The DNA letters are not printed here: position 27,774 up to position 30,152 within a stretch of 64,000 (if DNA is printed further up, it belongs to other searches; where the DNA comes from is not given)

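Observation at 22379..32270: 9.85-kb integrative element in tRNA-Met with replication and HNH modules but no virion or conjugation genes (satellite-like?)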

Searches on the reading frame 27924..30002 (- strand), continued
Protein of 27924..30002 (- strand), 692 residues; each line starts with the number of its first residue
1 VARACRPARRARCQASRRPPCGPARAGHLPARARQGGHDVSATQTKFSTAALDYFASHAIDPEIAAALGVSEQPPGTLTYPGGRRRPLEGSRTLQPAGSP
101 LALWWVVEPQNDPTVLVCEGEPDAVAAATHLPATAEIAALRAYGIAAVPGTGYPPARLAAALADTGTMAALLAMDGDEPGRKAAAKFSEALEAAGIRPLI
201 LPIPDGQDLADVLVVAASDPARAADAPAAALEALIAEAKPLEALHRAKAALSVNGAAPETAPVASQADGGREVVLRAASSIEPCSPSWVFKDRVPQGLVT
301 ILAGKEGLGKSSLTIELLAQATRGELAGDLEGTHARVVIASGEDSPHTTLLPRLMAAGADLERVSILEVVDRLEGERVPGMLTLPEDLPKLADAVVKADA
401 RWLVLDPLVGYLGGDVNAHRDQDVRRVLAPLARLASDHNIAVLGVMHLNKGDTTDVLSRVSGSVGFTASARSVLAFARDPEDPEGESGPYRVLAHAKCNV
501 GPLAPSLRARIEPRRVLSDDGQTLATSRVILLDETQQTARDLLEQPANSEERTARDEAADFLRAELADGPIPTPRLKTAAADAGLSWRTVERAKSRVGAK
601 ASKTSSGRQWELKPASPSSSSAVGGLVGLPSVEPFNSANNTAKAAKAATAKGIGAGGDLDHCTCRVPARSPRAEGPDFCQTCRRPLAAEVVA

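Call 42: find_encoding_contigs(protein=P0015, flank=10000, max_places=2)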
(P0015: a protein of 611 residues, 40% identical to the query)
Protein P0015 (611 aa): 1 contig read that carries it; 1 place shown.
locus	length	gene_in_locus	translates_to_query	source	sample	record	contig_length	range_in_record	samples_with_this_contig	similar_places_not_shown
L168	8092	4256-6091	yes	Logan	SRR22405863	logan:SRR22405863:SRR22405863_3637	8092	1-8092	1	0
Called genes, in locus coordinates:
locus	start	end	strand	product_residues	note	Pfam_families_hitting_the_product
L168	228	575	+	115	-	-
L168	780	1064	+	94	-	-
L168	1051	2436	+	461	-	PF03237:Terminase_6N, PF17289:Terminase_6C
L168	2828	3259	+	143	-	-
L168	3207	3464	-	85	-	-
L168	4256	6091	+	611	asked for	PF13155:Toprim_2 (weak), PF13481:AAA_25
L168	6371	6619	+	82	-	PF12728:HTH_17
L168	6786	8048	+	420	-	PF02899:Phage_int_SAM_1 (weak), PF00589:Phage_integrase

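Call 46: search_protein_families(library=phrogs, proteins=[L164:693-1217:+, L164:1214-2083:+, L164:2080-2376:+, L164:2582-4306:+, L164:4665-5138:+, L164:6858-7226:+, L164:7223-8029:-, L168:228-575:+, L168:780-1064:+, L168:2828-3259:+], max_evalue=0.01)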
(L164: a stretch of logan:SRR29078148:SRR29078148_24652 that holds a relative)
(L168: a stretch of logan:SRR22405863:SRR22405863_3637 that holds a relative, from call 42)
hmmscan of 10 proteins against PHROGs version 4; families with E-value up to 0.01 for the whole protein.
L164:693-1217:+ (174 aa): 1 family
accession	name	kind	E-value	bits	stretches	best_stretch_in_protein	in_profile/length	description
phrog_4269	-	unknown function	0.0095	17.4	0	65-123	13-70/77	-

L164:1214-2083:+ (289 aa): 3 families
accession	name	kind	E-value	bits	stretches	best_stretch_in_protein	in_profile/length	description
phrog_2263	-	head and packaging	4.5e-19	69.8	1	63-238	21-191/551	major head protein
phrog_80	-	head and packaging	2.8e-16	60.8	1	82-218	237-373/607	head maturation protease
phrog_37668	-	head and packaging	0.00032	20.9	1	82-218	22-161/313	head maturation protease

L164:2080-2376:+ (98 aa): 0 families

L164:2582-4306:+ (574 aa): 21 families
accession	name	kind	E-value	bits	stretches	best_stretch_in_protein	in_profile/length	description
phrog_991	-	tail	1.9e-16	59.9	1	7-508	216-858/1966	tail length tape measure protein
phrog_8462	-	tail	7.8e-16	58.9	1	7-439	14-409/672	tail length tape measure protein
phrog_971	-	lysis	2.5e-15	57.2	1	16-465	169-670/1338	endolysin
phrog_28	-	tail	1.1e-14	55.1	1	14-526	341-729/1228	tail length tape measure protein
phrog_58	-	tail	1.2e-13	51.3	1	8-469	180-892/1544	tail length tape measure protein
phrog_1272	-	tail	8.8e-11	41.3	1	214-466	511-834/1606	tail length tape measure protein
phrog_1535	-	tail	3.5e-10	39.7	1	244-521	758-1085/1152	tail length tape measure protein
phrog_305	-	tail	3.1e-09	37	1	14-440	312-674/1001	tail length tape measure protein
phrog_167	-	tail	7.9e-09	34.8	1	350-532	897-1076/1555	tail length tape measure protein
phrog_4197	-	tail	5.1e-08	32.1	1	31-366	580-880/1783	tail length tape measure protein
phrog_1068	-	tail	2.6e-07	30.8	1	257-484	326-528/706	tail length tape measure protein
phrog_4200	-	tail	1.2e-06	28.3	1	350-467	415-536/732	tail length tape measure protein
phrog_38258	-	unknown function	1.4e-05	25.1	1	293-542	142-400/427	-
phrog_21157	-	tail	1.8e-05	24.3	1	284-369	677-752/782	minor tail protein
phrog_2723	-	tail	5e-05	22.4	1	209-379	520-690/1578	tail length tape measure protein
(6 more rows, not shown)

L164:4665-5138:+ (157 aa): 0 families

L164:6858-7226:+ (122 aa): 0 families

L164:7223-8029:- (268 aa): 0 families

L168:228-575:+ (115 aa): 0 families

L168:780-1064:+ (94 aa): 0 families

L168:2828-3259:+ (143 aa): 0 families

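Call 75: find_homologous_proteins(query=P0040, max_evalue=1e-100)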
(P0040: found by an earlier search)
Query P0040 (551 aa): 8000 proteins with E <= 1e-100 among 8000 candidates; the best 120 are listed.
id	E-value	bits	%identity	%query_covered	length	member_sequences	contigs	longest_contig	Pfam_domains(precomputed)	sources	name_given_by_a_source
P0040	0.0e+0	1236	100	100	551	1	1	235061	PF00005.34,PF13476.13,PF02463.26,PF13304.13,PF12848.14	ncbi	-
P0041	0.0e+0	1220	99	100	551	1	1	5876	PF00005.34,PF13476.13,PF02463.26,PF13304.13,PF12848.14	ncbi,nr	ncbi:MAG TPA: energy-dependent translational throttle protein EttA [Thermoleophilaceae bacterium]|nr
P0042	0.0e+0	1219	99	100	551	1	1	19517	PF00005.34,PF13476.13,PF02463.26,PF13304.13,PF12848.14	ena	-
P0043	0.0e+0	1197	96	100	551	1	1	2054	PF01926.30,PF00005.34,PF13476.13,PF02463.26,PF13304.13,PF12848.14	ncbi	-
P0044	0.0e+0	1187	96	100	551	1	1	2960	PF01926.30,PF00005.34,PF13476.13,PF02463.26,PF13304.13,PF12848.14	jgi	jgi:energy-dependent translational throttle protein EttA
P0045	0.0e+0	1184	95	100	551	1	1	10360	PF00005.34,PF13476.13,PF02463.26,PF13304.13,PF12848.14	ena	-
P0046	0.0e+0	1175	94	100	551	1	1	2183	PF01926.30,PF00005.34,PF13476.13,PF02463.26,PF13304.13,PF12848.14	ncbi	-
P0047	0.0e+0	1149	92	100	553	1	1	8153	PF00005.34,PF13476.13,PF13555.13,PF02463.26,PF13304.13,PF12848.14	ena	-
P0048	0.0e+0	1147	91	100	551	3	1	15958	PF00005.34,PF13476.13,PF13555.13,PF02463.26,PF13304.13,PF12848.14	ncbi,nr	ncbi:MAG: energy-dependent translational throttle protein EttA [Thermoleophilaceae bacterium]|nr:ene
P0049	0.0e+0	1145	91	100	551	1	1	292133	PF00005.34,PF13476.13,PF02463.26,PF13304.13,PF12848.14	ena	-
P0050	0.0e+0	1145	92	100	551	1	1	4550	PF00005.34,PF13476.13,PF02463.26,PF13304.13,PF12848.14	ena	-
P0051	0.0e+0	1144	91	100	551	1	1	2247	PF00005.34,PF13476.13,PF02463.26,PF13304.13,PF12848.14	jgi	jgi:sulfate-transporting ATPase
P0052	0.0e+0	1143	91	100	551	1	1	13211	PF00005.34,PF02463.26,PF13304.13,PF12848.14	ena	-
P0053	0.0e+0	1142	91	100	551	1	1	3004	PF00005.34,PF13476.13,PF02463.26,PF13304.13,PF12848.14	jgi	jgi:sulfate-transporting ATPase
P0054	0.0e+0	1142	91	100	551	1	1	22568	PF00005.34,PF13476.13,PF02463.26,PF13304.13,PF12848.14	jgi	jgi:ATP-binding cassette ChvD family protein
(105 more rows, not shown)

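Call 76: find_encoding_contigs(protein=P0042, flank=10000, max_places=2)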
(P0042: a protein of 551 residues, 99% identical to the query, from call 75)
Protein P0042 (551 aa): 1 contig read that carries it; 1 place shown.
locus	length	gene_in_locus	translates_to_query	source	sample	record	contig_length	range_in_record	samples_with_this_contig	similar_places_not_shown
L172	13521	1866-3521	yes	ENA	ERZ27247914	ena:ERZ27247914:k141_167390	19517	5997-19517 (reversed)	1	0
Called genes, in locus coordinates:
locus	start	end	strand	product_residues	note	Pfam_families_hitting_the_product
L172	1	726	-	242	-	?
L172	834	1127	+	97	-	-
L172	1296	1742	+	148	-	PF13581:HATPase_c_2, PF02518:HATPase_c (weak)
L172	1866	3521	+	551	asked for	PF00005:ABC_tran, PF02463:SMC_N (faint), PF13476:AAA_23 (faint), PF13304:AAA_21 (weak), PF12848:ABC_tran_Xtn, PF00005:ABC_tran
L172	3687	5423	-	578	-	PF26549:Tricorn_N, PF00930:DPPIV_N (faint), PF26550:Tricorn_2nd (weak), PF26549:Tricorn_N, PF07676:PD40, PF26549:Tricorn_N, PF07676:PD40, PF00149:Metallophos (weak)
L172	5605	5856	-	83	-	-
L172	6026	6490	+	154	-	PF01476:LysM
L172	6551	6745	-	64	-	-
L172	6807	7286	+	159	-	PF10604:Polyketide_cyc2 (weak), PF03364:Polyketide_cyc (weak)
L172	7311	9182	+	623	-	PF00664:ABC_membrane, PF00005:ABC_tran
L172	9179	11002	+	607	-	PF00664:ABC_membrane, PF00005:ABC_tran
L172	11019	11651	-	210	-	PF23509:MSMEG_3727_PQQ-assoc, PF13473:Cupredoxin_1 (weak)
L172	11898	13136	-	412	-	PF07992:Pyr_redox_2, PF00070:Pyr_redox, PF14759:Reductase_C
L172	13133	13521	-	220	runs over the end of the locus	PF02254:TrkA_N, PF13241:NAD_binding_7, PF02080:TrkA_C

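Call 77: find_encoding_contigs(protein=P0045, flank=10000, max_places=2)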
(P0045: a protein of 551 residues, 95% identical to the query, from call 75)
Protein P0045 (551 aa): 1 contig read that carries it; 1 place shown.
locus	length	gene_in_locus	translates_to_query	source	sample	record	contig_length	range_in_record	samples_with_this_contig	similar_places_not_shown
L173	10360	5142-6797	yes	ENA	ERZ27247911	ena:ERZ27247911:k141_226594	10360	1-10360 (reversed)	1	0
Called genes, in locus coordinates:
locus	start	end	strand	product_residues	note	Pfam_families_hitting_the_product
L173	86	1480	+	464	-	PF01266:DAO (weak)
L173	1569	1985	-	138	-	PF12680:SnoaL_2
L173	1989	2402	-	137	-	PF12680:SnoaL_2 (weak)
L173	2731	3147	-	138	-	PF12680:SnoaL_2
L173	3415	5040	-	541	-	-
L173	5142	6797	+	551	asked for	PF00005:ABC_tran, PF02463:SMC_N (faint), PF13476:AAA_23 (faint), PF13304:AAA_21 (faint), PF12848:ABC_tran_Xtn, PF00005:ABC_tran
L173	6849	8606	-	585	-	PF26549:Tricorn_N, PF07676:PD40 (weak), PF26549:Tricorn_N, PF00149:Metallophos (weak)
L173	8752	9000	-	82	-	-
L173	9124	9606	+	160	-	PF01476:LysM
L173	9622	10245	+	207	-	PF01810:LysE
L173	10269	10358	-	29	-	?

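Call 82: find_encoding_contigs(protein=P0041, flank=10000, max_places=2)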
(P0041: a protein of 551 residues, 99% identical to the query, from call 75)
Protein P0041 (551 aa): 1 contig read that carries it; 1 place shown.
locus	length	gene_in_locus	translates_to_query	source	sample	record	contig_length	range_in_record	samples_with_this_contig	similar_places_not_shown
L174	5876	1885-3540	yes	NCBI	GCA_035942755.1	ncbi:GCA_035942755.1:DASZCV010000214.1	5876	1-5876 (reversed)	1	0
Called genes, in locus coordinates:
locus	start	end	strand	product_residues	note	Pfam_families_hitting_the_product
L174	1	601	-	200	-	PF26549:Tricorn_N, PF26550:Tricorn_2nd (weak), PF07676:PD40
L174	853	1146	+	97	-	-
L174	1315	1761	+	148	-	PF13581:HATPase_c_2, PF02518:HATPase_c (weak)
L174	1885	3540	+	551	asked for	PF00005:ABC_tran, PF02463:SMC_N (faint), PF13476:AAA_23 (faint), PF13304:AAA_21 (weak), PF12848:ABC_tran_Xtn, PF00005:ABC_tran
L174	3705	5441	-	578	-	PF26549:Tricorn_N, PF00930:DPPIV_N (faint), PF26550:Tricorn_2nd (weak), PF26549:Tricorn_N, PF07676:PD40, PF26549:Tricorn_N, PF07676:PD40, PF00149:Metallophos (weak)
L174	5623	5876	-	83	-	?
